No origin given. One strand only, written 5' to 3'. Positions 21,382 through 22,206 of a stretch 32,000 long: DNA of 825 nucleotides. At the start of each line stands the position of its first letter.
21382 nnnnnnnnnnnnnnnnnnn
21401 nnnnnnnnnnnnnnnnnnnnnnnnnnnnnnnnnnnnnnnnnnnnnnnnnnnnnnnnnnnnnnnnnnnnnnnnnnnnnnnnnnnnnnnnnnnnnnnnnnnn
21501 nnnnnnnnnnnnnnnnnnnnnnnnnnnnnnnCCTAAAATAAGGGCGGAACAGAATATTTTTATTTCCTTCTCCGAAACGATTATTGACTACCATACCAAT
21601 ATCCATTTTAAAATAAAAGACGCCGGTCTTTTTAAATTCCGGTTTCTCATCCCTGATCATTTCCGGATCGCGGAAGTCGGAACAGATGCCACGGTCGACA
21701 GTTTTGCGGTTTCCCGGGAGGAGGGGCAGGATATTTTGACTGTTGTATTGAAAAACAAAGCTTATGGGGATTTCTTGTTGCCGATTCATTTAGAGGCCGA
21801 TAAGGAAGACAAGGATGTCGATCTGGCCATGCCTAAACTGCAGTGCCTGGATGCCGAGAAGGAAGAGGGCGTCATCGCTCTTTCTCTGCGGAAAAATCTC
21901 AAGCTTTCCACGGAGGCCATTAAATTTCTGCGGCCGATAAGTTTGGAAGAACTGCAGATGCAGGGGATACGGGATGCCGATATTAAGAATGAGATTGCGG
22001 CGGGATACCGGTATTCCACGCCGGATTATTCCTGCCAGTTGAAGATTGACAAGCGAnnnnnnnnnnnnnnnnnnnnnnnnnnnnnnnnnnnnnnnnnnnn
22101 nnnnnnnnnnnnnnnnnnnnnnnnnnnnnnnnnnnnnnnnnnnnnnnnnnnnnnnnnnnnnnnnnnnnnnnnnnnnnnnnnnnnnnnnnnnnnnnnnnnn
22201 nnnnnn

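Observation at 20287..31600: Three tandem paralogous giant envelope modules (1082 aa plus a 2687-aa two-module fusion) from no family I can name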

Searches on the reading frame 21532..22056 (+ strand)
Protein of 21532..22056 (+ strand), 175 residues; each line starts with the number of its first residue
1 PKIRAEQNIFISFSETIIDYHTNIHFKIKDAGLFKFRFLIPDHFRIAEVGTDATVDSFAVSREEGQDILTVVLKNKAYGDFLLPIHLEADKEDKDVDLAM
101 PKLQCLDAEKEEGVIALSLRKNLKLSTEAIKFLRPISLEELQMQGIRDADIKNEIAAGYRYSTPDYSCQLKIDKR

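Call 71: predict_structure(alignment_id=A3)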
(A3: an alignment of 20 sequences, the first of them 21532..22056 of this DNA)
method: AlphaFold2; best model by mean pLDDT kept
length: 175 residues; sequences in the alignment: 20
mean_pLDDT: 93.6   pTM: 0.87
mean pLDDT of the five models: 93.6, 93.3, 93.2, 92.7, 92.7
residues with pLDDT >= 90: 147; 70-90: 27; 50-70: 1; < 50: 0
segments of 3 or more residues with pLDDT < 50: none
pLDDT, mean of each block of 10 residues (from residue 1): 95 93 96 95 95 95 95 96 97 91 96 96 94 93 79 92 95 90
secondary structure, 60 per line:
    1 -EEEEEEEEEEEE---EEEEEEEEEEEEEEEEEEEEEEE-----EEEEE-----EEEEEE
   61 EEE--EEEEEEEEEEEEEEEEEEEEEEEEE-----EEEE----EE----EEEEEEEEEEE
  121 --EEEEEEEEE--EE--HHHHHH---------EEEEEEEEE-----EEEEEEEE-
elements in order: E2-13 E17-39 E45-49 E55-63 E66-90 E96-99 E110-120 E123-131 H138-143 E153-161 E167-174

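Call 73: fold_search(model_id=the predicted structure, library=pdb)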
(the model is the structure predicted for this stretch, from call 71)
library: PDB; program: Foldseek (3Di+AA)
matches with E <= 10: 1672; with E <= 0.001: 136
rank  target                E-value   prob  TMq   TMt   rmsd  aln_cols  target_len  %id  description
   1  5ni6                  6.5e-06  1.00  0.55  0.18   7.1       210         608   11  Crystal structure of human LTA4H mutant D375N in complex with LTA4 (released 2017-08-23)
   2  5nie_A                1.2e-05  1.00  0.58  0.20   6.5       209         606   11  Crystal structure of human LTA4H mutant R563A in open conformation (released 2017-08-23)
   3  3b7s_A                1.3e-05  1.00  0.55  0.18   7.3       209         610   11  [E296Q]LTA4H in complex with RSR substrate (released 2008-09-16)
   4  1sqm                  1.3e-05  1.00  0.55  0.18   7.1       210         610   11  STRUCTURE OF [R563A] LEUKOTRIENE A4 HYDROLASE (released 2004-08-03)
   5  4gaa_B                1.4e-05  1.00  0.55  0.19   7.3       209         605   12  Structure of Leukotriene A4 hydrolase from Xenopus laevis complexed with inhibitor bestatin (released 2013-06-12)
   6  3fts                  1.9e-05  1.00  0.57  0.19   6.6       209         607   10  Leukotriene A4 hydrolase in complex with resveratrol (released 2009-07-28)
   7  3chp                  2.3e-05  1.00  0.57  0.19   6.8       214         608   10  Crystal structure of leukotriene a4 hydrolase in complex with (3S)-3-amino-4-oxo-4-[(4-phenylmethoxyphenyl)amino]butanoi (released 2008-04-22)
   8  5lg6_A                2.3e-05  1.00  0.48  0.12   8.6       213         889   11  Structure of the deglycosylated porcine aminopeptidase N ectodomain (released 2017-04-12)
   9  5ni4_B                2.8e-05  1.00  0.55  0.19   7.2       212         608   11  Crystal structure of human LTA4H mutant E271A in complex with LTA4 (crystal form II) (released 2017-08-23)
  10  3chq                  2.9e-05  1.00  0.55  0.19   7.2       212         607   11  Crystal structure of leukotriene a4 hydrolase in complex with N5-[4-(phenylmethoxy)phenyl]-L-glutamine (released 2008-04-22)
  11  4gaa_A                3.1e-05  1.00  0.55  0.19   6.1       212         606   10  Structure of Leukotriene A4 hydrolase from Xenopus laevis complexed with inhibitor bestatin (released 2013-06-12)
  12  5lg6_B                3.3e-05  1.00  0.54  0.13   8.1       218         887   12  Structure of the deglycosylated porcine aminopeptidase N ectodomain (released 2017-04-12)
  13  5ni2                  3.4e-05  1.00  0.53  0.18   7.4       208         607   11  Crystal structure of human LTA4H mutant E271A in complex with LTA4 (crystal form I) (released 2017-08-23)
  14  6u7g_B                3.8e-05  1.00  0.46  0.12   8.8       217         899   12  HCoV-229E RBD Class V in complex with human APN (released 2019-11-13)
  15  4kx7_A                4.0e-05  1.00  0.53  0.13   9.1       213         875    9  Crystal structure of human aminopeptidase A (released 2013-07-31)
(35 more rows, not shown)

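Call 74: search_solved_structures(query=A3, max_evalue=10, show_alignments=2)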
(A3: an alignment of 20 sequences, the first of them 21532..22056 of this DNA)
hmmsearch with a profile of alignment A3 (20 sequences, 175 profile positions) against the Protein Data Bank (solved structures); distinct sequences matched with E-value up to 10: 2.
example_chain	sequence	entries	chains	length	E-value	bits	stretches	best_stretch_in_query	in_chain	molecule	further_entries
1wlh_A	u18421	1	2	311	1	12.3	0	46-90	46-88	Gelation factor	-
2o8s_A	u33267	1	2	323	1.2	12.1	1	31-61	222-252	AGR_C_984p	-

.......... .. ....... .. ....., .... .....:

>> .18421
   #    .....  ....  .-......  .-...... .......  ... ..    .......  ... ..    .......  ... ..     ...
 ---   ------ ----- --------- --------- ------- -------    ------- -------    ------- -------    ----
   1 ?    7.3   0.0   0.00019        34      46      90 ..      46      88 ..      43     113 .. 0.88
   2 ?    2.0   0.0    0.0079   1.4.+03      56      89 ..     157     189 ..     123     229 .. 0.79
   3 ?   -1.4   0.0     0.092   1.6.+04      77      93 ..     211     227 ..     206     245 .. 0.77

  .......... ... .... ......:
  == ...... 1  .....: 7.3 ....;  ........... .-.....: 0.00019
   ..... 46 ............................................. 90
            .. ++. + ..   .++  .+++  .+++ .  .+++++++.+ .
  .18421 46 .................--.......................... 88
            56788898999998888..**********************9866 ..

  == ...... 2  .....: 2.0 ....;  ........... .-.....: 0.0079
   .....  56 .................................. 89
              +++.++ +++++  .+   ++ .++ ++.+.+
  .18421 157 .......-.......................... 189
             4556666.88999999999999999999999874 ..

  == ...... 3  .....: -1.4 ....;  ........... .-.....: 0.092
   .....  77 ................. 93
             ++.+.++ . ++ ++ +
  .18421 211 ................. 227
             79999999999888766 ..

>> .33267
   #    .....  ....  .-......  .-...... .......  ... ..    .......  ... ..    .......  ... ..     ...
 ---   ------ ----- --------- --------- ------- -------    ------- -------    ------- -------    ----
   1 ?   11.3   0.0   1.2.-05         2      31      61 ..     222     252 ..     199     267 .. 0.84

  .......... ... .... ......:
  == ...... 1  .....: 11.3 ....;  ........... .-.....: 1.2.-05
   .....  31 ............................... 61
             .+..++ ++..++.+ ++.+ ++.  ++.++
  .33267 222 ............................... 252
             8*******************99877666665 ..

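Call 97: fold_search(model_id=the predicted structure, library=viral)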
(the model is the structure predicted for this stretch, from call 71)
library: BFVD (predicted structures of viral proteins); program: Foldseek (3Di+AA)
matches with E <= 10: 906; with E <= 0.001: 2
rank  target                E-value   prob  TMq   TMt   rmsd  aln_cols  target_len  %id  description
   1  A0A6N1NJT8            5.5e-04  1.00  0.35  0.19   4.6       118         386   10  Uncharacterized protein [Tupanvirus deep ocean]
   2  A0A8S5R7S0            6.5e-04  1.00  0.41  0.43   7.1       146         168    8  Uncharacterized protein [virus sp. ctah610]
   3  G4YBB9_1              1.1e-03  1.00  0.40  0.08   8.4       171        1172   13  (no name in the UniProt tables at hand)
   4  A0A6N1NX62            1.1e-03  1.00  0.52  0.14   6.2       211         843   13  Aminopeptidase M1-like [Tupanvirus soda lake]
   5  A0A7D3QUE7            1.3e-03  1.00  0.52  0.14   8.7       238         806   10  Inter-alpha-trypsin inhibitor family protein [Fadolivirus FV1/VV64]
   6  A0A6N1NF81            2.2e-03  1.00  0.51  0.15   7.8       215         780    9  Uncharacterized protein [Tupanvirus deep ocean]
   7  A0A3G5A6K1            2.9e-03  1.00  0.34  0.15   6.1       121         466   11  Chitinase, GH18 family [Homavirus sp.]
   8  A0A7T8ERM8            2.9e-03  0.99  0.39  0.30  10.8       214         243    7  (no name in the UniProt tables at hand)
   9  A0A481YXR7            3.8e-03  1.00  0.31  0.10   5.4       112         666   10  Glycosyl hydrolase family 18 [Marseillevirus LCMAC201]
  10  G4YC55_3              5.2e-03  0.99  0.37  0.07  10.6       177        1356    7  (no name in the UniProt tables at hand)
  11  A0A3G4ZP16            6.7e-03  1.00  0.55  0.15   7.2       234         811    7  Uncharacterized protein [Terrestrivirus sp.]
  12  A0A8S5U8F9            8.2e-03  0.57  0.27  0.16  17.7       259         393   10  Clumping factor [Siphoviridae sp. ct9j27]
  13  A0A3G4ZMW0            9.1e-03  1.00  0.55  0.16   8.0       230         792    7  Uncharacterized protein [Terrestrivirus sp.]
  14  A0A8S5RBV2            1.5e-02  0.98  0.33  0.15   5.5       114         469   10  Translocon-associated protein beta (TRAPB) [virus sp. ctOZh10]
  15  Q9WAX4                1.5e-02  0.99  0.33  0.09   4.7       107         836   12  VChti-1 [Chlorella virus]
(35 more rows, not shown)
